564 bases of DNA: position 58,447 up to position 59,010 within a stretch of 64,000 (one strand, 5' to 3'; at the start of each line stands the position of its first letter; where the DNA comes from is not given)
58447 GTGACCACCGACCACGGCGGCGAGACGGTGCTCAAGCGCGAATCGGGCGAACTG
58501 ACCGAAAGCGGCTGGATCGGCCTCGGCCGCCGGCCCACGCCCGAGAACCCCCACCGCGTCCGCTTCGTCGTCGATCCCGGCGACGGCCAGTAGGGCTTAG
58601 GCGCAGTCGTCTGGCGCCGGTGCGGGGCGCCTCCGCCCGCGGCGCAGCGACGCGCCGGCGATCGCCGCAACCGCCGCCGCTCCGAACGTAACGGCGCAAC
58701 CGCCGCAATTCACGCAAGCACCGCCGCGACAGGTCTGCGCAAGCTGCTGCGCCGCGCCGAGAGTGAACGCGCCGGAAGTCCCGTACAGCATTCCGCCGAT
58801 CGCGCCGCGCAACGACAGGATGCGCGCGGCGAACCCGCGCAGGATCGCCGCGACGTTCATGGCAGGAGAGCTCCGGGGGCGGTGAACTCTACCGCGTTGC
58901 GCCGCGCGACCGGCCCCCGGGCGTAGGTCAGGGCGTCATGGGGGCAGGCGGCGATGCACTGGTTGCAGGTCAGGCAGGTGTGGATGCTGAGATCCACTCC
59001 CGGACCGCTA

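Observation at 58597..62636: Tightly coupled operon: TonB-dependent receptor, His/Met-tailed periplasmic protein, NapH/NosR-like membrane 4Fe-4S protein and Cys-rich mini-protein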

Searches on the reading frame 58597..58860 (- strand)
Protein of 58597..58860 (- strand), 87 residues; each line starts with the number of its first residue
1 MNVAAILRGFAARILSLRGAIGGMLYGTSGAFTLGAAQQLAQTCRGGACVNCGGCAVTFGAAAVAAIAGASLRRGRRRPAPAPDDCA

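Call 3: search_protein_families(library=pfam, proteins=[window:58597-58860:-], max_evalue=0.1)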
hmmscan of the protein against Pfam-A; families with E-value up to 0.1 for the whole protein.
window:58597-58860:- (87 aa): 1 family
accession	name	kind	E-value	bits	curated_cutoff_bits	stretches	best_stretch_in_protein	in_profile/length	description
PF25587.1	Rv2743c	-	0.023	14.8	27.7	1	21-83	34-91/237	Rv2743c family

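Call 4: search_protein_families(library=ncbifam, proteins=[window:58597-58860:-], max_evalue=0.1)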
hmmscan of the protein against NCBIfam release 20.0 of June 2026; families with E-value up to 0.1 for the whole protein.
window:58597-58860:- (87 aa): 1 family
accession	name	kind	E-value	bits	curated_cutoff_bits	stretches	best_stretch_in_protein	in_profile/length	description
NF047839.1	PspM_Rv2743c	equivalog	0.0075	16.2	80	1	27-84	22-77/220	phage shock envelope stress response protein PspM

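Call 7: search_protein_families(library=phrogs, proteins=[window:58597-58860:-], max_evalue=1)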
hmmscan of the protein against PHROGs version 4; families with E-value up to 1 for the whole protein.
window:58597-58860:- (87 aa): 0 families
